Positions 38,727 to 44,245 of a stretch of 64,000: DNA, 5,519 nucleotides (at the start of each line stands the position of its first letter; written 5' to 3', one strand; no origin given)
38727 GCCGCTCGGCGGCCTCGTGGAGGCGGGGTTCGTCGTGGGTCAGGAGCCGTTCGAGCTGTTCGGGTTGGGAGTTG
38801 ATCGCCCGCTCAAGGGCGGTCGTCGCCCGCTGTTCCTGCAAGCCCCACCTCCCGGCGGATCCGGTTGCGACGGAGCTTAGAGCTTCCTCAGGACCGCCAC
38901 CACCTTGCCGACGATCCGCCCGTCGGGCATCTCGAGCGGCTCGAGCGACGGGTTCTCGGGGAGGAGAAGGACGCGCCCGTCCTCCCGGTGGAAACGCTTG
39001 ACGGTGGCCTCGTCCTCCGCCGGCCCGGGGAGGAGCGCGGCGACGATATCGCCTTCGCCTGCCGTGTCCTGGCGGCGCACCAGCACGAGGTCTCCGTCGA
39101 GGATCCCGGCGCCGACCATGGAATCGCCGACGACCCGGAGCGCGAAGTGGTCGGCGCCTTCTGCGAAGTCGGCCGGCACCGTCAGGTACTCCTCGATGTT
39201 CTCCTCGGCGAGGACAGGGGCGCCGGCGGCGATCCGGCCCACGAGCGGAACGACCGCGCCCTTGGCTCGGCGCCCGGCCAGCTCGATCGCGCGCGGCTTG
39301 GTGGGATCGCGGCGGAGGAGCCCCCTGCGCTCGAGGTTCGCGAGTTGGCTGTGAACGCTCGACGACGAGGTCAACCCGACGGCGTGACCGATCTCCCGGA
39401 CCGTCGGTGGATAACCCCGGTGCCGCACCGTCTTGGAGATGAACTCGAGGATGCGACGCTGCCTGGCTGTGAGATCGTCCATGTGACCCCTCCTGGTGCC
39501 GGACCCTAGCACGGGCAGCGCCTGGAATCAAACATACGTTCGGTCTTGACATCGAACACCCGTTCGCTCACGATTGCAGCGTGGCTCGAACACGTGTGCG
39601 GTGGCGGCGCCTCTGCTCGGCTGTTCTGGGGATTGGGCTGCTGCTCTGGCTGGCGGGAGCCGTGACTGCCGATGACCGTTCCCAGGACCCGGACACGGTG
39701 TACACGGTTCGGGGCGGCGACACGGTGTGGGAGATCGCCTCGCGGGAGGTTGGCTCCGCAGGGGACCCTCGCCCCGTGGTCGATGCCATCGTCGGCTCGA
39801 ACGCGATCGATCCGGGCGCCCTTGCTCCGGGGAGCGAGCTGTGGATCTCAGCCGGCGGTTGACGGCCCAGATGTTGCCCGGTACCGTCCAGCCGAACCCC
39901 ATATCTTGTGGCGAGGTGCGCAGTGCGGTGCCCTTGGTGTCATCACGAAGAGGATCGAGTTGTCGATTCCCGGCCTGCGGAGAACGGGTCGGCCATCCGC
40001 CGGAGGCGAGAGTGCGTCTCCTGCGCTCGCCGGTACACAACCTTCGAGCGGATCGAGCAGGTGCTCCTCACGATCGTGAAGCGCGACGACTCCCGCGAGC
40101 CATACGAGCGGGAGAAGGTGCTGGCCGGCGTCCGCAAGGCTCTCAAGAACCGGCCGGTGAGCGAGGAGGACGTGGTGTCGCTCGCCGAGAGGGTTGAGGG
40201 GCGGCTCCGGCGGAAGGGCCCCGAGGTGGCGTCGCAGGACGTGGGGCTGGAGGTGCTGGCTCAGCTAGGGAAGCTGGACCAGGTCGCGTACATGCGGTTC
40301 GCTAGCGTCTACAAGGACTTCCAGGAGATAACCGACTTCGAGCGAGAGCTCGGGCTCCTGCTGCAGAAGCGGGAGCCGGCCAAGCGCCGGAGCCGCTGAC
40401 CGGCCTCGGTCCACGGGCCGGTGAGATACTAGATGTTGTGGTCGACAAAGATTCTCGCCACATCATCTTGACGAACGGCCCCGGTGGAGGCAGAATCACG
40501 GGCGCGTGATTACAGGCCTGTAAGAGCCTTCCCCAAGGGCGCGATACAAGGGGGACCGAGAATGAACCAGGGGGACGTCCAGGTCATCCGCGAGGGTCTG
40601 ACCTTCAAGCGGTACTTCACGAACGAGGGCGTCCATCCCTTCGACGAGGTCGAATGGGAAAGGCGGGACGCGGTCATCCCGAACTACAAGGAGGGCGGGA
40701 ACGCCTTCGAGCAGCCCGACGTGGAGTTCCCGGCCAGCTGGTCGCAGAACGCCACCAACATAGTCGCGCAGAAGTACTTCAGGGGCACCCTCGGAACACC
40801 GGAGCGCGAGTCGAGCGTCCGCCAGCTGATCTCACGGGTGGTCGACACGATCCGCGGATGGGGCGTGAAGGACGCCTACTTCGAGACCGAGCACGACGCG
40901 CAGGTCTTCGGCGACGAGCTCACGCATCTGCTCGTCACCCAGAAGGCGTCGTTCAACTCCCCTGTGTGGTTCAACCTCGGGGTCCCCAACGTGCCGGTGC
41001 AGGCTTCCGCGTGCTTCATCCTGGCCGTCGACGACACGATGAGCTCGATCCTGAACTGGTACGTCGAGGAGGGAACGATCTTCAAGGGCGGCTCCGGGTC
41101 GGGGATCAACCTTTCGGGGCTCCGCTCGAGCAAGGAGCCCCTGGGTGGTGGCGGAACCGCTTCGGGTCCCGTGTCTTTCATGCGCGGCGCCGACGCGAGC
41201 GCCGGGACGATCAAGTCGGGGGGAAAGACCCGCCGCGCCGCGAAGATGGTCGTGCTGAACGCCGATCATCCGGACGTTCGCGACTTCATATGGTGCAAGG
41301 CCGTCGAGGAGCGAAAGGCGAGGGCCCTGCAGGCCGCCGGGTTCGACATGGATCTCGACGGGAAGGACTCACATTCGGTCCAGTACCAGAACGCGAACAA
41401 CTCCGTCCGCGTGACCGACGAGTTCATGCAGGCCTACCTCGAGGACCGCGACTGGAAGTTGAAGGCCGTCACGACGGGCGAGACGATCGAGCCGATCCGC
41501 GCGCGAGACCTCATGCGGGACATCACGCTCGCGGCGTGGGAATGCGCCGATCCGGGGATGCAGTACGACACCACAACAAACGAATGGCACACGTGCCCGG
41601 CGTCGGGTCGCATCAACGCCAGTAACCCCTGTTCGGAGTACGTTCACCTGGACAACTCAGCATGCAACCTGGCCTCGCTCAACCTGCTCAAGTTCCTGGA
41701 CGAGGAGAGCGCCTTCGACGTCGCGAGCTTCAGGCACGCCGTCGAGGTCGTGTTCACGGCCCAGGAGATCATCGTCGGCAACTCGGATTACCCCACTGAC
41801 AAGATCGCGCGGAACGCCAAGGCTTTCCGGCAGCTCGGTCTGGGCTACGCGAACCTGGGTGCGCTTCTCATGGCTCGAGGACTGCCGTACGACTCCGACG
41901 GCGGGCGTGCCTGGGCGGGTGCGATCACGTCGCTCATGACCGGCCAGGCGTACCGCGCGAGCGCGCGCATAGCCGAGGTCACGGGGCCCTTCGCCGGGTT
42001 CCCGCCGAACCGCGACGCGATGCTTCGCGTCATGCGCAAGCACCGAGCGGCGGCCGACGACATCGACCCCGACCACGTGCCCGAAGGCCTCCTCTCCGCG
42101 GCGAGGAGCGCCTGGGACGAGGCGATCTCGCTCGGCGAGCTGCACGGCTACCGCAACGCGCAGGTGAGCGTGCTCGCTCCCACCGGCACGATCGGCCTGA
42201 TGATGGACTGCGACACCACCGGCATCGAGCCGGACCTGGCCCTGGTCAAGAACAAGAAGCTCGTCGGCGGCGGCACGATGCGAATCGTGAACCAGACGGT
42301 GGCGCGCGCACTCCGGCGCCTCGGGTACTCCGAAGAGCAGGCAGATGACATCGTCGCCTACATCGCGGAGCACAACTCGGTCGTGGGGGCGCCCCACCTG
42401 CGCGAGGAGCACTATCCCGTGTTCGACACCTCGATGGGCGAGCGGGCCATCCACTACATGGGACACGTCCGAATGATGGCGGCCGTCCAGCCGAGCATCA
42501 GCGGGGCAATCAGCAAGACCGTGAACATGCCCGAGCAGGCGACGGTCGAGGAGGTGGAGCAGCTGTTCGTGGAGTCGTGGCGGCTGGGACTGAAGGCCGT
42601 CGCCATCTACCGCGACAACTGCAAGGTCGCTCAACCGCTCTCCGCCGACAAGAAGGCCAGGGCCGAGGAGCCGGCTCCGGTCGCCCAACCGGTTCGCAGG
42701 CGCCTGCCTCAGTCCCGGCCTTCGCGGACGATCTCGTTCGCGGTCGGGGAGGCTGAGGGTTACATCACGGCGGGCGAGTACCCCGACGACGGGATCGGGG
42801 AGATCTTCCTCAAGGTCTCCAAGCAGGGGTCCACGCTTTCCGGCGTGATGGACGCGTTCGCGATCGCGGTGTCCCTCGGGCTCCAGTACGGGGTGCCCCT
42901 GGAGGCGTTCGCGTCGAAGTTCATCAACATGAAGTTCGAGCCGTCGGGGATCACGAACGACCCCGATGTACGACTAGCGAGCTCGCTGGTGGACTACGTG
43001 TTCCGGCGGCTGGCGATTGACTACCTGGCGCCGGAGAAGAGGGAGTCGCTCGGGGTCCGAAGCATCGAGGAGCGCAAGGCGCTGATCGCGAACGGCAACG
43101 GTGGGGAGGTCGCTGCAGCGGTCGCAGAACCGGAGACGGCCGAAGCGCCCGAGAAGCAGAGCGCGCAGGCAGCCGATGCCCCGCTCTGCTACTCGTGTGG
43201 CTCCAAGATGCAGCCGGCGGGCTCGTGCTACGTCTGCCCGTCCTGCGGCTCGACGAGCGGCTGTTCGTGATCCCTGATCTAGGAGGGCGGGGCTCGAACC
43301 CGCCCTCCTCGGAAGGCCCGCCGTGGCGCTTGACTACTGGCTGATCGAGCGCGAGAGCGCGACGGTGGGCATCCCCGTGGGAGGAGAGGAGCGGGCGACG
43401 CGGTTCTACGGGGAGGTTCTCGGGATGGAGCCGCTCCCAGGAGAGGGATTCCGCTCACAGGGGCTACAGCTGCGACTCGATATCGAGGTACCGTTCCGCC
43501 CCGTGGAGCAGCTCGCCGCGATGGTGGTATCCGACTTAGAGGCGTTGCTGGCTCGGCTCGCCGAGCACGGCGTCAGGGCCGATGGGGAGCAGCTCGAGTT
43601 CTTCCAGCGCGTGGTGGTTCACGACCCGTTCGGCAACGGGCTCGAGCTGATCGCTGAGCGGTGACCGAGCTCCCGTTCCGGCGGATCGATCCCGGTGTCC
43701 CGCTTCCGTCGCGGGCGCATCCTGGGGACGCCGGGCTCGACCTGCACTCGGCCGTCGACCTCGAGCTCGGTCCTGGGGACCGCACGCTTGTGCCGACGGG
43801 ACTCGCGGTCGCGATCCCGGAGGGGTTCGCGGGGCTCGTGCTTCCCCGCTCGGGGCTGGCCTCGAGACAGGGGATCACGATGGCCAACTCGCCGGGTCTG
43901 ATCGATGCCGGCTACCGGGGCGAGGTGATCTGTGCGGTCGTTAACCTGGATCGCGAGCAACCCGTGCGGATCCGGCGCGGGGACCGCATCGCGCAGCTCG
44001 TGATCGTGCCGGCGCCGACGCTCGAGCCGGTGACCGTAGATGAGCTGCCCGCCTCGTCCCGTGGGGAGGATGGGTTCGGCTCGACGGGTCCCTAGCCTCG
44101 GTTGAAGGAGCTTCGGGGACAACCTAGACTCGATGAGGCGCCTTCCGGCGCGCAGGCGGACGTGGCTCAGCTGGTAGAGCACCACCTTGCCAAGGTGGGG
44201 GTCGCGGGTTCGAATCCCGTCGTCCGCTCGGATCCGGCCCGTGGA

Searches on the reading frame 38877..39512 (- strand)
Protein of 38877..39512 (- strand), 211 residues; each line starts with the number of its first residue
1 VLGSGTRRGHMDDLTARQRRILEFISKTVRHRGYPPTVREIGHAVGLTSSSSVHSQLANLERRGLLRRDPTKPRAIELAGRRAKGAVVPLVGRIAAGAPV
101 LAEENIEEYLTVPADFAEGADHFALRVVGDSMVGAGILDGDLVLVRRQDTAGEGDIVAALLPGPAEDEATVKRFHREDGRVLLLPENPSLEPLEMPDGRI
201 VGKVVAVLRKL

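Call 38: search_protein_families(library=pfam, proteins=[window:38877-39512:-], max_evalue=0.01)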
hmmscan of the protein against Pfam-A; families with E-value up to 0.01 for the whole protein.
window:38877-39512:- (211 aa): 5 families
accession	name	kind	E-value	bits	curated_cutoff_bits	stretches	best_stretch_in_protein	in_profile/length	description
PF00717.28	Peptidase_S24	-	1.1e-30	106.1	23.3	1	89-205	1-116/116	Peptidase S24-like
PF01726.22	LexA_DNA_bind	-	1.9e-26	92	23.7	1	11-75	1-65/65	LexA DNA binding domain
PF12802.13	MarR_2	-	3.9e-05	24.2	27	1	13-70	2-56/61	MarR family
PF09339.16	HTH_IclR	-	0.00029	21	22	1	35-70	18-52/52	IclR helix-turn-helix domain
PF13463.12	HTH_27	-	0.002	18.8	22.2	1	14-71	1-53/68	Winged helix DNA-binding domain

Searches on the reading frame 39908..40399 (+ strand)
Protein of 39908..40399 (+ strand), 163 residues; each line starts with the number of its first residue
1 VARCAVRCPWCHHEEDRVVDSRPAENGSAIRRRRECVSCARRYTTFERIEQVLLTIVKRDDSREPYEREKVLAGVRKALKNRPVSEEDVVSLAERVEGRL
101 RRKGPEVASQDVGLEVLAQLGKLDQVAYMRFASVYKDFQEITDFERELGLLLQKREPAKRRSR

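Call 38: search_protein_families(library=pfam, proteins=[window:39908-40399:+], max_evalue=0.01)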
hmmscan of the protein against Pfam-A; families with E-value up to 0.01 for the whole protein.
window:39908-40399:+ (163 aa): 2 families
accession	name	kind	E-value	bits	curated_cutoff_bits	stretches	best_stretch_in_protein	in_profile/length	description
PF22811.2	Zn_ribbon_NrdR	-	5.1e-19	68.4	27.2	1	7-47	2-42/42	Transcriptional repressor NrdR-like, N-terminal domain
PF03477.21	ATP-cone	-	4.3e-15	56.4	25.8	1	55-140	2-87/88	ATP cone domain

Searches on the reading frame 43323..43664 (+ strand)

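Call 38: search_protein_families(library=pfam, proteins=[window:43323-43664:+], max_evalue=0.01)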
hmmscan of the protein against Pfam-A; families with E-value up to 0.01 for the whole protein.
window:43323-43664:+ (113 aa): 2 families
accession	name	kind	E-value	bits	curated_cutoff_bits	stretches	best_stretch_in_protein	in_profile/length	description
PF00903.31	Glyoxalase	-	7.4e-07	30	20.6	1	15-109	5-121/121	Glyoxalase/Bleomycin resistance protein/Dioxygenase superfamily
PF18029.7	Glyoxalase_6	-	0.00018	22.6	23.6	1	23-109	10-105/106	Glyoxalase-like domain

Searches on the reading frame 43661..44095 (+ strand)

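Call 38: search_protein_families(library=pfam, proteins=[window:43661-44095:+], max_evalue=0.01)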
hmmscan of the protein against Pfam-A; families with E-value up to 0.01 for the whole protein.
window:43661-44095:+ (144 aa): 2 families
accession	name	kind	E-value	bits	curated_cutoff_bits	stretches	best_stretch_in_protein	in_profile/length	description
PF00692.24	dUTPase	-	5e-31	107.6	22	1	14-143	4-129/129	dUTPase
PF22769.1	DCD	-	7.1e-12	46.1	27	1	36-115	73-150/153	dCTP deaminase-like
